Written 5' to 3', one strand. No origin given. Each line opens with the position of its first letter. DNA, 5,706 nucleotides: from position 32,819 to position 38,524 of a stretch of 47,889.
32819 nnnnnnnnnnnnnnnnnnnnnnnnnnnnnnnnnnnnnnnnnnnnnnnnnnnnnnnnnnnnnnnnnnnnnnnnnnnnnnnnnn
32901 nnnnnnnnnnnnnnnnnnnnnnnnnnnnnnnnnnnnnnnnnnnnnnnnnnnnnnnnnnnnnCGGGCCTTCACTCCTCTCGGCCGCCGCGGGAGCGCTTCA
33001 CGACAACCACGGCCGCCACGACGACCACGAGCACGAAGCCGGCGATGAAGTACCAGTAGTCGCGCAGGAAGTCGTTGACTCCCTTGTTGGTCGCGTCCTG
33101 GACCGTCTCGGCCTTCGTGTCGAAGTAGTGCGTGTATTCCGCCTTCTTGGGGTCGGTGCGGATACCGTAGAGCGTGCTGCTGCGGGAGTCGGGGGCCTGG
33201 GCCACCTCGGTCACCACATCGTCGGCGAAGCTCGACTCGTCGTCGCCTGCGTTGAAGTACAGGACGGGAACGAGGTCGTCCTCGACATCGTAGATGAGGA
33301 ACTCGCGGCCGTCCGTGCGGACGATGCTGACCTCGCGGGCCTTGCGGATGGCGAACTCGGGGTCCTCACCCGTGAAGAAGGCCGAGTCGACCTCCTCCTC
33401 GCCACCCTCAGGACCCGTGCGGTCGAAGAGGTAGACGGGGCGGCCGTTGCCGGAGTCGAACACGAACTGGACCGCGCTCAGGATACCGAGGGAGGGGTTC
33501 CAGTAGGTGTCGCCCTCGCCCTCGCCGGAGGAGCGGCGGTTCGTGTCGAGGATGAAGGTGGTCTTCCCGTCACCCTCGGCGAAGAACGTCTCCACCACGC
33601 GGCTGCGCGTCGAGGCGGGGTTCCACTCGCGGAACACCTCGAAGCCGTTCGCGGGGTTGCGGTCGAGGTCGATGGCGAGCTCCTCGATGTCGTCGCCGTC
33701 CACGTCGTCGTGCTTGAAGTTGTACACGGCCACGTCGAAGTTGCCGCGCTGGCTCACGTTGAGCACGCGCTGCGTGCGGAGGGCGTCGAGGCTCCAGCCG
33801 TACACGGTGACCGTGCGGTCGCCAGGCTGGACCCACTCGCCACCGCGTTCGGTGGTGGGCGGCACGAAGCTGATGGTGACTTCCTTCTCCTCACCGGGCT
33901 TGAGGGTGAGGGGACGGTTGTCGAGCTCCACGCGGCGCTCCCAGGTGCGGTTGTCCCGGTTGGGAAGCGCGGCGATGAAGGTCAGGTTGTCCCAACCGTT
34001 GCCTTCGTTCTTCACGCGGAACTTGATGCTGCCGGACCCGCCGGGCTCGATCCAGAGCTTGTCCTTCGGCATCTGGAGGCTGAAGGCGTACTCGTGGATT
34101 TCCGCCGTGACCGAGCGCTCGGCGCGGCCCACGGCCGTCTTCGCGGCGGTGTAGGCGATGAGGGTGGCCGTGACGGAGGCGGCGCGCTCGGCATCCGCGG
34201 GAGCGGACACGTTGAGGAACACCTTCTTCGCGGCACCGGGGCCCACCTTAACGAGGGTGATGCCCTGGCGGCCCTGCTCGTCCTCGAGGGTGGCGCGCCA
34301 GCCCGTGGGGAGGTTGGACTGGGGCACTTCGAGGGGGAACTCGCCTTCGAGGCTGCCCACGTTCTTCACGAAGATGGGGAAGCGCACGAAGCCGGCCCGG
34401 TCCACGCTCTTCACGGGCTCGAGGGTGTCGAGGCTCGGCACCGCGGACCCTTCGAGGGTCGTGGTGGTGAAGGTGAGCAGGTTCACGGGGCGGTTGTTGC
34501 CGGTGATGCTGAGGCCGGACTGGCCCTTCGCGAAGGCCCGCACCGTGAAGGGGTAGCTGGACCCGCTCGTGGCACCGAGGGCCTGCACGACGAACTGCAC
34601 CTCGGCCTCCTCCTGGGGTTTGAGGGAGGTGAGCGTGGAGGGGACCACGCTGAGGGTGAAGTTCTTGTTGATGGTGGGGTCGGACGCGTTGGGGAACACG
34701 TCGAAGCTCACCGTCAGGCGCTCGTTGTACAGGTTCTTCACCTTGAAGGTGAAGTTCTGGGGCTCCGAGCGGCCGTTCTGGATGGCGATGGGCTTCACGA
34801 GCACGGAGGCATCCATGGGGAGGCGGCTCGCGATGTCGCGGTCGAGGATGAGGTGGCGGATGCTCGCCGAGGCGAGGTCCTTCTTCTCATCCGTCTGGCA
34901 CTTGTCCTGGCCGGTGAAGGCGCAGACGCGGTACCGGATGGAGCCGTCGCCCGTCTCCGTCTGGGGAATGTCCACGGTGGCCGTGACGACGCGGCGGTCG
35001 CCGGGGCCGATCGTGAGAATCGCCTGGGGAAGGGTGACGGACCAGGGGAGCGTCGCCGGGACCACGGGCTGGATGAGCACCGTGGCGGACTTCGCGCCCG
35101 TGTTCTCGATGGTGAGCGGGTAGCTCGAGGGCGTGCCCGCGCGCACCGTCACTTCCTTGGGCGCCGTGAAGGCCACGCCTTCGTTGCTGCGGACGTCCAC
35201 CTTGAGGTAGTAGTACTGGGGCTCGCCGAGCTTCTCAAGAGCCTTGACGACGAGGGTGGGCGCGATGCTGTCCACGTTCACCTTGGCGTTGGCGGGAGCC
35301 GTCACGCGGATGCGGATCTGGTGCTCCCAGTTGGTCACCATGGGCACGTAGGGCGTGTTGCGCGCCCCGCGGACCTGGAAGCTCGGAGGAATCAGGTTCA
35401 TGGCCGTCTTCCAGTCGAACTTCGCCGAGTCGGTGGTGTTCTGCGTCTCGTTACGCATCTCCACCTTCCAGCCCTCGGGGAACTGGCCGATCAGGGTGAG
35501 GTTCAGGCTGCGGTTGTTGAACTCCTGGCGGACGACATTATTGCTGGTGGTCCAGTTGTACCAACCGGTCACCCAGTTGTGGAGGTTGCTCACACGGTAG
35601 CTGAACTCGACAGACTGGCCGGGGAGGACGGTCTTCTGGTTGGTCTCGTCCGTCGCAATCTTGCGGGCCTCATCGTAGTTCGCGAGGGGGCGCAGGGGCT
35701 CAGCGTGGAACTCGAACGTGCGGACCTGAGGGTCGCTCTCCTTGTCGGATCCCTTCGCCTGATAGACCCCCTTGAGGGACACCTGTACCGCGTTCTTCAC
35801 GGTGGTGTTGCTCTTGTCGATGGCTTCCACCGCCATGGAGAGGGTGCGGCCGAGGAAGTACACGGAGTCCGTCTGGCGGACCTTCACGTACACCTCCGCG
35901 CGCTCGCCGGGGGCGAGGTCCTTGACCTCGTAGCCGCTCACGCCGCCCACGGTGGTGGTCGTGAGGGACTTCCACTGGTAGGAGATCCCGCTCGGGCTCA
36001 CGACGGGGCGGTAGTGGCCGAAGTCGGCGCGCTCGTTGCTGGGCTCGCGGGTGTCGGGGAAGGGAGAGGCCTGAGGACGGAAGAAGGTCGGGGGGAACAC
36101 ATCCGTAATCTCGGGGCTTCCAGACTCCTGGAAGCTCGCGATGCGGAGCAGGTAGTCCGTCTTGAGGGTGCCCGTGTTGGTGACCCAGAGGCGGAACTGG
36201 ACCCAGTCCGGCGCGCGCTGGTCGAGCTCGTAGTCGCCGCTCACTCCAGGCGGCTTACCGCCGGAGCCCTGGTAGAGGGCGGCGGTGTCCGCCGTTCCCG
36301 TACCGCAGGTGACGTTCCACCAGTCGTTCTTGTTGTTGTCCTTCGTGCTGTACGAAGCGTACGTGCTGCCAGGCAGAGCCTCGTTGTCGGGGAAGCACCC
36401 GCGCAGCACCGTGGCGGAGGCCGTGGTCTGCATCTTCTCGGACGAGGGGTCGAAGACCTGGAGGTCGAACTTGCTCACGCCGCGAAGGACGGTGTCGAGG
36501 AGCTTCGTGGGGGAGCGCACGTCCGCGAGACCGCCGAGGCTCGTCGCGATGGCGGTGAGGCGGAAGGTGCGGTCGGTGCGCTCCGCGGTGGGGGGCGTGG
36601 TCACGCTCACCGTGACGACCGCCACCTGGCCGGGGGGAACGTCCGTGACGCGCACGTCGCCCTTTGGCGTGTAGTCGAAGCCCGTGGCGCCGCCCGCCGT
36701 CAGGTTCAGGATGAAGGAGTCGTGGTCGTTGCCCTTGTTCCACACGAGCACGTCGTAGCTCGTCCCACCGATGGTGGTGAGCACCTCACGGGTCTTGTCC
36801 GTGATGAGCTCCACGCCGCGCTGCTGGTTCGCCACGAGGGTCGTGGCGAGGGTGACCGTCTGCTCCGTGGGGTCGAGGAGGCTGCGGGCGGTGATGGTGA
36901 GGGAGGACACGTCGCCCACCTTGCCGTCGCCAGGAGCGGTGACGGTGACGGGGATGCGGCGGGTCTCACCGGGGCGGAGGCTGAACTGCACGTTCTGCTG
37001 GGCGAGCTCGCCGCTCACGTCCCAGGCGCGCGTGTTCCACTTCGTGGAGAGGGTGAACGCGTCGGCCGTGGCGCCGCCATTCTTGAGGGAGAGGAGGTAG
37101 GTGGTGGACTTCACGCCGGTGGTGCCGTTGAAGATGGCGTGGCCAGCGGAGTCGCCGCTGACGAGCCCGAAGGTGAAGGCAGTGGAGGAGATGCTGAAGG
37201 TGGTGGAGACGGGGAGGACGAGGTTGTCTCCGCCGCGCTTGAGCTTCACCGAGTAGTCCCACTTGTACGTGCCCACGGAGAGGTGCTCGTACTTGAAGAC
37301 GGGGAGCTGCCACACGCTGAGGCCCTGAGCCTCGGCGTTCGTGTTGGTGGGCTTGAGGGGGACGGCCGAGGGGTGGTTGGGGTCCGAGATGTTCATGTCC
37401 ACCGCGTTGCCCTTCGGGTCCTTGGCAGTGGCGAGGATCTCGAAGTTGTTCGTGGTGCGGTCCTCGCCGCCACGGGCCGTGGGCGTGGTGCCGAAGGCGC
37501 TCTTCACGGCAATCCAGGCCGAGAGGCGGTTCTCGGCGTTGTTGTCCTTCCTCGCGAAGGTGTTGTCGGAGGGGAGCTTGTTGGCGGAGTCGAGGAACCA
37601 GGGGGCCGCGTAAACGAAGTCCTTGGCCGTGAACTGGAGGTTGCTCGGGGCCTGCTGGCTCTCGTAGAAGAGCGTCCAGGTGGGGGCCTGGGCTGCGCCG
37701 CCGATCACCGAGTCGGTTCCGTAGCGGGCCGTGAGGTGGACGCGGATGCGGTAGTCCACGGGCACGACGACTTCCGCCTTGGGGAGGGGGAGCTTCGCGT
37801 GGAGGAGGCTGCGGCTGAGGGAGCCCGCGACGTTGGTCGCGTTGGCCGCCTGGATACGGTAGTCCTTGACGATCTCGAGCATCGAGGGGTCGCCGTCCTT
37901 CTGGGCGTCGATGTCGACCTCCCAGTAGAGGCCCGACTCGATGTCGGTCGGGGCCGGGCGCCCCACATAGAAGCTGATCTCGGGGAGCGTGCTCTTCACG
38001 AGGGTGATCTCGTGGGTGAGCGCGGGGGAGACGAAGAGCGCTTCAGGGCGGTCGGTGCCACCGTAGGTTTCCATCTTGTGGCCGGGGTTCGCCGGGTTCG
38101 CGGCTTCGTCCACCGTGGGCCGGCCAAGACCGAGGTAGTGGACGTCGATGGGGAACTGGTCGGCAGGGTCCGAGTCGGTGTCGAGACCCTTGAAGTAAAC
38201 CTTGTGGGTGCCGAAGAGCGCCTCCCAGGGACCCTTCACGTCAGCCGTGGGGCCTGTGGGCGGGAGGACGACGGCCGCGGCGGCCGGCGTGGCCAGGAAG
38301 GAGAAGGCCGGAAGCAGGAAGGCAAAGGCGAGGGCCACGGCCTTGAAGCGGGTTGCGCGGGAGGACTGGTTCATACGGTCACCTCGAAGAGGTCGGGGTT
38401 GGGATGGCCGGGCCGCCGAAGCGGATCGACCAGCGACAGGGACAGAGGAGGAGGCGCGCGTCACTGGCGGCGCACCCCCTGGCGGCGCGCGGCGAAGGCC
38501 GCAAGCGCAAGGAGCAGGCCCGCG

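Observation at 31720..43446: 11.7-kb minus-strand module: three giant envelope proteins under one promoter-like region, running into a beta-CASP RNase gene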

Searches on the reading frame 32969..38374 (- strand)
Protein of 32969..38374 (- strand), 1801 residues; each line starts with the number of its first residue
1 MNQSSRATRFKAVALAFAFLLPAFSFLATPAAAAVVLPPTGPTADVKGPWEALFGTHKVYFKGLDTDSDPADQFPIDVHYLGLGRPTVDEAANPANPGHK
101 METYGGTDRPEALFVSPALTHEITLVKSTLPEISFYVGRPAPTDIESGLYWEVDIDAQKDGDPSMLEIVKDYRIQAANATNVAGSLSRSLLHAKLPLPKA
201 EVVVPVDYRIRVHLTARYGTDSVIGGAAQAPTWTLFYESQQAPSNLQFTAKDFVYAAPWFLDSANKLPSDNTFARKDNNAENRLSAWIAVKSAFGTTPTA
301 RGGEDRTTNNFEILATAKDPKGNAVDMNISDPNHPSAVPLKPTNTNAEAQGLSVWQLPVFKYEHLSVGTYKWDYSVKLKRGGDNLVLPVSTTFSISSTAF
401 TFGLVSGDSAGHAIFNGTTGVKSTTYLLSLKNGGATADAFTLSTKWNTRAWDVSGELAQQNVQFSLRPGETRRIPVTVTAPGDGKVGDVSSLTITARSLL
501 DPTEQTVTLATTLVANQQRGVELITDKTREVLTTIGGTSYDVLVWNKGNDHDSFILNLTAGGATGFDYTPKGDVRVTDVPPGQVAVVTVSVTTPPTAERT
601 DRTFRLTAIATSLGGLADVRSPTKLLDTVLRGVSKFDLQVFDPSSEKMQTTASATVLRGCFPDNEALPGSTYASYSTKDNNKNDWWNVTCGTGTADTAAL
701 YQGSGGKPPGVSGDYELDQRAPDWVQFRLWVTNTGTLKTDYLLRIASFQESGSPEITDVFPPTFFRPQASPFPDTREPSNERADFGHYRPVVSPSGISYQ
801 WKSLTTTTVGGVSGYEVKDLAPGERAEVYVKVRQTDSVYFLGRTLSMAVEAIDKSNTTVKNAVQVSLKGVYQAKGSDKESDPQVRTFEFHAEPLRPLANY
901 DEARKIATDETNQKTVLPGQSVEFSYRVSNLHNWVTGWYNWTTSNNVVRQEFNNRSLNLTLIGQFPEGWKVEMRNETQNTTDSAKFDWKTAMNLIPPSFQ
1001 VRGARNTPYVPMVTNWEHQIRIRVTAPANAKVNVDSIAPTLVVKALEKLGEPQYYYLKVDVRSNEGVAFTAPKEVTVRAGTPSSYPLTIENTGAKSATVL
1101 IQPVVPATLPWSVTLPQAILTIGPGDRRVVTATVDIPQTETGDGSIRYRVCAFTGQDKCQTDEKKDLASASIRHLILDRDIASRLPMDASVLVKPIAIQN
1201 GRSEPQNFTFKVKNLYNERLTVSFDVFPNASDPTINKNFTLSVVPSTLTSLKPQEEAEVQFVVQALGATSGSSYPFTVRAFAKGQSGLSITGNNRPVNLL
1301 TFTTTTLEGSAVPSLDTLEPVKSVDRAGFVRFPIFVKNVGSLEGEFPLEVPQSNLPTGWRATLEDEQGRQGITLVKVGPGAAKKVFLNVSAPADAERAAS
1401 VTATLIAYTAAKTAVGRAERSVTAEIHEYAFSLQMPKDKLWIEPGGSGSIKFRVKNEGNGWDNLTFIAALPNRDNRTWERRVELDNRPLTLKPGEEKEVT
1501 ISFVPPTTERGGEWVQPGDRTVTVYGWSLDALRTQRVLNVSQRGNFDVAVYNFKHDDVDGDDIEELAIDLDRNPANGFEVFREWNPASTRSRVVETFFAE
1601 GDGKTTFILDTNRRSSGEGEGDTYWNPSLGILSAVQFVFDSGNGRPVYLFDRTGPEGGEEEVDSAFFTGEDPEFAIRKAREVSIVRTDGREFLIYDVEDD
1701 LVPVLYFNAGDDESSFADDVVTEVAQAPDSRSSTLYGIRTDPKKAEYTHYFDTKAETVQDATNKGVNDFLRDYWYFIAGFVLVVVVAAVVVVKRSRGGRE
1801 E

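Call 5: search_protein_families(library=pfam, proteins=[window:32969-38374:-], max_evalue=0.01)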
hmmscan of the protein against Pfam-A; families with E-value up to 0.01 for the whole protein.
window:32969-38374:- (1801 aa): 7 families
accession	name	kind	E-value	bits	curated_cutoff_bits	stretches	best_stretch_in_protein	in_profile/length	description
PF11614.14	FixG_C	-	2.7e-14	53.8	25.6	1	425-514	34-117/119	IG-like fold at C-terminal of FixG, putative oxidoreductase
PF10633.15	NPCBM_assoc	-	1.3e-10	41.7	24.4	0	1078-1149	2-74/78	NPCBM-associated, NEW3 domain of alpha-galactosidase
PF22544.2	HYDIN_VesB_CFA65-like_Ig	-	1.4e-05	25.6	25.5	0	1077-1135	15-71/100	HYDIN/CFA65/VesB-like, Ig-like domain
PF22067.2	Cep192_D3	-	6.3e-05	23.4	27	0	1479-1508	43-72/99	Cep192 domain 3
PF16158.11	N_BRCA1_IG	-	0.00028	21.8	28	0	571-608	55-92/108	Ig-like domain from next to BRCA1 gene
PF21633.3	MOV-10_Ig-like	-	0.0027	18.3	27.4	0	1443-1503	29-90/126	Helicase MOV-10, Ig-like domain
PF06030.18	WxLIP_PGBD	-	0.0047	17.4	27.3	0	1196-1264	33-103/121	WxL Interacting Protein, peptidoglycan binding domain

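Call 6: search_protein_families(library=ncbifam, proteins=[window:32969-38374:-], max_evalue=0.01)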
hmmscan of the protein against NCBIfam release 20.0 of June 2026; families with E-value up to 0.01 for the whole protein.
window:32969-38374:- (1801 aa): 2 families
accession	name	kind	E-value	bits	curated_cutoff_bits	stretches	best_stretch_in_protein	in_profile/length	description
NF041740.1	choice_anch_T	equivalog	3.3e-17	62.5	70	1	1377-1506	88-220/259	choice-of-anchor T family protein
TIGR02745.1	ccoG_rdxA_fixG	equivalog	0.00014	21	316.7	0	421-514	345-433/435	cytochrome c oxidase accessory protein CcoG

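Call 15: find_homologous_proteins(query=window:32969-38374:-)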
Query window:32969-38374:- (1801 aa): 2 proteins with E <= 0.001 among 8000 candidates.
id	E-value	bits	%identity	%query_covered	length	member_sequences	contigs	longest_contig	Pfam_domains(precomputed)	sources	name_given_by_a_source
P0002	0.0e+0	4108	100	100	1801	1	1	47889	PF11614.15,PF10633.16,PF22544.3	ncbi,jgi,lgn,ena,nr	ncbi:MAG TPA: hypothetical protein VNZ52_09065 [Candidatus Thermoplasmatota archaeon]|nr:hypothetica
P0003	0.0e+0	1014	36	100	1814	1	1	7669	PF10633.16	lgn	-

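Call 17: find_encoding_contigs(protein=P0003, flank=10000)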
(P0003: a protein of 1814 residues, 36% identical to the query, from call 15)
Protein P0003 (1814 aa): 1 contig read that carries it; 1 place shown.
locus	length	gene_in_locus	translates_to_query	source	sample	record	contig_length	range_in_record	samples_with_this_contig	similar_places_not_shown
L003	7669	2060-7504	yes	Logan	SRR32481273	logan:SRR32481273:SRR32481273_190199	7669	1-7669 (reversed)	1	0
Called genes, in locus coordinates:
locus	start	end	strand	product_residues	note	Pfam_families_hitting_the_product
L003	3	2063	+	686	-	?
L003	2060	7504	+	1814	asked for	PF10633:NPCBM_assoc (faint)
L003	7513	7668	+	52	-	?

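Call 68: find_related_loci(query=A2, collection=metagenome_contigs, flank=10000)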
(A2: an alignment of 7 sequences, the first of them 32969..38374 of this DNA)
Query A2 (1801 aa) in metagenome_contigs; peptide patterns used: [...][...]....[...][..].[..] (x = any residue, [..] = any of these).
254 stretches matched a pattern; 45 encode a relative of the query (tblastn E <= 1e-3); 45 distinct loci.
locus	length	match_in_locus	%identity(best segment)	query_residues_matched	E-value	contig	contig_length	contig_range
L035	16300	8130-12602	28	191-1798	4e-40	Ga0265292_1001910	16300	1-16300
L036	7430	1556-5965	24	199-1791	1e-53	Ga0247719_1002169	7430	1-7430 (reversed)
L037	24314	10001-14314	29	226-1797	2e-38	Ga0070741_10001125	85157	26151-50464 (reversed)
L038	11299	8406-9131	24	1238-1511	4e-9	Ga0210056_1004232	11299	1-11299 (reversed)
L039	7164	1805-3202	23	1020-1508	5e-9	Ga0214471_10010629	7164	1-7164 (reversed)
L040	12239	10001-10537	31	1336-1523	8e-9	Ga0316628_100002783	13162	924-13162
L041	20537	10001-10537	31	1336-1523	8e-9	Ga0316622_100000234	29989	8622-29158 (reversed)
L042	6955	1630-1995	33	1353-1472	7e-9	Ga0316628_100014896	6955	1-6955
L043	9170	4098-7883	23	426-1530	2e-8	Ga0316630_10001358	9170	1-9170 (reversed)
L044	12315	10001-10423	30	1332-1472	2e-7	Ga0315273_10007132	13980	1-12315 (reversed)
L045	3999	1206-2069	29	385-1548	3e-7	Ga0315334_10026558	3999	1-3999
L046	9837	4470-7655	23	426-1554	4e-7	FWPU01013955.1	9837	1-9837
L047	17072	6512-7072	23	1327-1524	5e-7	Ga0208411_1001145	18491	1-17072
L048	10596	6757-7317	23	1327-1524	5e-7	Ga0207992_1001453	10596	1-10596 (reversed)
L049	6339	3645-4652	29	1277-1516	1e-6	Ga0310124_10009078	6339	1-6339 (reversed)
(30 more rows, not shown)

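Call 75: search_solved_structures(query=window:32969-38374:-, max_evalue=0.01)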
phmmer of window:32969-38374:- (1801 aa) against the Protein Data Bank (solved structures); distinct sequences matched with E-value up to 0.01: 0.

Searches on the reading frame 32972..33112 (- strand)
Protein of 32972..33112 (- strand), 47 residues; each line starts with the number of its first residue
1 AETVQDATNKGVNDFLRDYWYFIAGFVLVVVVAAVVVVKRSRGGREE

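Call 57: search_protein_families(library=ncbifam, proteins=[window:32972-33112:-], max_evalue=10)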
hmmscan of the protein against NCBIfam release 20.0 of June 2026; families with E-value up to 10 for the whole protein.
seq(47 aa): 5 families
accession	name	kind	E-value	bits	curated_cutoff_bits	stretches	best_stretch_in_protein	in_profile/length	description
NF038356.1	actino_DLW39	hypoth_equivalog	0.015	15.1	24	1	26-47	5-26/38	DLW-39 family protein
NF041738.1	GG_III-CTERM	domain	0.028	14.3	22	1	20-42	1-24/28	GGIII-like transmembrane region-containing protein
TIGR01167.1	LPXTG_anchor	domain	0.08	13.6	15.9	1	19-42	11-33/34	LPXTG cell wall anchor domain-containing protein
NF058670.1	sorting_LPXTATN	domain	0.17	12.3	32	1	19-42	9-32/32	LPxTATN C-terminal sorting signal domain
NF041808.1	daptide_123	subfamily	0.61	9.9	25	1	20-36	18-34/37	daptide-type RiPP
